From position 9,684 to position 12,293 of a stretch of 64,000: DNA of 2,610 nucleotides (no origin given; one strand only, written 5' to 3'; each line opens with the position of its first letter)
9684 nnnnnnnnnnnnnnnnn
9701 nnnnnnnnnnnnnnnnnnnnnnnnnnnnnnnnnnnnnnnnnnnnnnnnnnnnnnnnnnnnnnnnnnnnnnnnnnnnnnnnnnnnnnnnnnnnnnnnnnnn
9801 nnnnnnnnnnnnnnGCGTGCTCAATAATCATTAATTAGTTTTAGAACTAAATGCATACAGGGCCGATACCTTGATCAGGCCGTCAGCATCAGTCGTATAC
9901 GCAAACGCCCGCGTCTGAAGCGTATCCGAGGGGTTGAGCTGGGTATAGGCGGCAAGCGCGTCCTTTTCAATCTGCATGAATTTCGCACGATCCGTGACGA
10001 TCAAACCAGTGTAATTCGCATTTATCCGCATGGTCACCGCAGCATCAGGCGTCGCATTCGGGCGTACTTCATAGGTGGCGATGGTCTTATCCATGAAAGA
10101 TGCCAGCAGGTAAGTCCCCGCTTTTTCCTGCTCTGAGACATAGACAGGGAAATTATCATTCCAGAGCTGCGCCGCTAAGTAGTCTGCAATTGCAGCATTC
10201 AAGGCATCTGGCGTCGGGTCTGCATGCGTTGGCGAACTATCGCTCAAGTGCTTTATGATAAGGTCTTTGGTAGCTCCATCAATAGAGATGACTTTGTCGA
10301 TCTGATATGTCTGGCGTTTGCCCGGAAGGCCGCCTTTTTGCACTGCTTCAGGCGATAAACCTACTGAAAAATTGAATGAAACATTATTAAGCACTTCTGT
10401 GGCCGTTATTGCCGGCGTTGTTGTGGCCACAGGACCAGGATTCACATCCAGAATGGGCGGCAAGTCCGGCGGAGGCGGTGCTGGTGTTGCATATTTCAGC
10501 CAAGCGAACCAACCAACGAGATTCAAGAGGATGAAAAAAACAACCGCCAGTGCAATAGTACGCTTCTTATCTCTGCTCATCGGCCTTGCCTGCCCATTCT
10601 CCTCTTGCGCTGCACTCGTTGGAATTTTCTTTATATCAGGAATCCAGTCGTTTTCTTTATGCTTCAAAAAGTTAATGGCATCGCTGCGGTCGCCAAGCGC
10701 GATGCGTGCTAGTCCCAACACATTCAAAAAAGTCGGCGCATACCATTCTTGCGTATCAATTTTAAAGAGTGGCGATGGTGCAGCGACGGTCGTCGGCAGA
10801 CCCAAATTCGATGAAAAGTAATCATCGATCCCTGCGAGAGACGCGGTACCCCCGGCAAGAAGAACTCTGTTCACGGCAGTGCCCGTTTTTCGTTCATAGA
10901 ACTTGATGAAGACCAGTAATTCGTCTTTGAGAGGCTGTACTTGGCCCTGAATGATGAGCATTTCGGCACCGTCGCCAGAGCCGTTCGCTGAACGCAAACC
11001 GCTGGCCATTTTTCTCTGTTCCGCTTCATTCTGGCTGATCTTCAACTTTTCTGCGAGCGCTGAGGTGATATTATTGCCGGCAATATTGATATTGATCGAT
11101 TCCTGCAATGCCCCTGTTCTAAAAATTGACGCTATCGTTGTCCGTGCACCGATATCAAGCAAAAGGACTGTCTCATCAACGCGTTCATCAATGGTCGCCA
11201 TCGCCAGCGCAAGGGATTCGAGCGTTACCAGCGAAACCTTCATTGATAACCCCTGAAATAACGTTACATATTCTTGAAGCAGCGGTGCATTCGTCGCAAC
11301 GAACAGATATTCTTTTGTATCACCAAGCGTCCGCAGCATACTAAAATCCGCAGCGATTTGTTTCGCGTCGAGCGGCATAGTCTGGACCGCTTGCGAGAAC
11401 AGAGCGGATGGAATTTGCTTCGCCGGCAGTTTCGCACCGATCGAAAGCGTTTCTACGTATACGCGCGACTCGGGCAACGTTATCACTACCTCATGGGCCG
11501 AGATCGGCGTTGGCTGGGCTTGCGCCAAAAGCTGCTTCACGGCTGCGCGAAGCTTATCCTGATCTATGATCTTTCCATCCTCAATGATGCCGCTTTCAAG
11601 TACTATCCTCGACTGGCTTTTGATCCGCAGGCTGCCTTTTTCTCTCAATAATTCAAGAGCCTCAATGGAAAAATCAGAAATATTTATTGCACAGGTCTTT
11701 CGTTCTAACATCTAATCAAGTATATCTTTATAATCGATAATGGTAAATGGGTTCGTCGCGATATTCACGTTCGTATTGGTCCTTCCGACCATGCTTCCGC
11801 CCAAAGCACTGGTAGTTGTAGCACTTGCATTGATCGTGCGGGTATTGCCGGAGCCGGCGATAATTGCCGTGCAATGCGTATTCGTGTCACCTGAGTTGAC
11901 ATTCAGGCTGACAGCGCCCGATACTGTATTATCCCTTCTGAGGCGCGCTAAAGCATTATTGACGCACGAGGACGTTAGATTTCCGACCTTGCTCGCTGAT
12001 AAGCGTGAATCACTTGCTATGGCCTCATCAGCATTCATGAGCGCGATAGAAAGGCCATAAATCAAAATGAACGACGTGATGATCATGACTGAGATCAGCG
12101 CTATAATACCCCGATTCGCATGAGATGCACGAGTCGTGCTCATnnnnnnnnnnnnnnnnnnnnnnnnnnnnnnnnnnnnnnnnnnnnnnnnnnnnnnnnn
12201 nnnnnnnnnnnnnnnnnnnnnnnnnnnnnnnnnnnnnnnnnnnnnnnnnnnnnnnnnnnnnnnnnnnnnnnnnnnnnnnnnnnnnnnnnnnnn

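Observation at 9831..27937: One-strand supercluster fusing a Che-like chemosensory module directly to type IV pilus biogenesis genes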

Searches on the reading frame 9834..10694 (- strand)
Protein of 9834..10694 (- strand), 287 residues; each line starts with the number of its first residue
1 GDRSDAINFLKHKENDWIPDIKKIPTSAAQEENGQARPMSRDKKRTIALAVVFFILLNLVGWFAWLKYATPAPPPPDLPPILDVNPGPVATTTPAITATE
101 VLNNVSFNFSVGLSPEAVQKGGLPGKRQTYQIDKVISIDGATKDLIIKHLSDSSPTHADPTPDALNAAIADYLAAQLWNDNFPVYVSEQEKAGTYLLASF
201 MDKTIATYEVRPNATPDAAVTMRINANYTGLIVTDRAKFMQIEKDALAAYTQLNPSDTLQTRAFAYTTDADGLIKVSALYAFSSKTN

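Call 89: search_protein_families(library=pfam, proteins=[window:9834-10694:-], max_evalue=5)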
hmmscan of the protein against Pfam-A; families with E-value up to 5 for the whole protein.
seq(287 aa): 0 families

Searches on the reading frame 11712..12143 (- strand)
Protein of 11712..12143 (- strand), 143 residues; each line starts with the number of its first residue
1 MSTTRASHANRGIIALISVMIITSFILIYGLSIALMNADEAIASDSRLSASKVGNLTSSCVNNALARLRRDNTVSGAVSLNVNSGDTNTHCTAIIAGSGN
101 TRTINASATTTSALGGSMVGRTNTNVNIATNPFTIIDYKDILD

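Call 3: search_protein_families(library=pfam, proteins=[window:11712-12143:-], max_evalue=0.01)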
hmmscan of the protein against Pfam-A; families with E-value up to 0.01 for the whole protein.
window:11712-12143:- (143 aa): 0 families

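Call 69: search_protein_families(library=ncbifam, proteins=[window:11712-12143:-], max_evalue=0.001)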
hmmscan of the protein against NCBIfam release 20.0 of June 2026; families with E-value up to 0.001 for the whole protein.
window:11712-12143:- (143 aa): 0 families

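Call 89: search_protein_families(library=pfam, proteins=[window:11712-12143:-], max_evalue=5)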
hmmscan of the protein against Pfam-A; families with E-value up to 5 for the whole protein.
window:11712-12143:- (143 aa): 1 family
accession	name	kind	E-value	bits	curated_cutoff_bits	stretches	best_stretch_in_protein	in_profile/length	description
PF25455.1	Beta-barrel_CAF17_C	-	0.027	14.6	25.7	1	49-82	24-55/70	CAF17, C-terminal beta-barrel domain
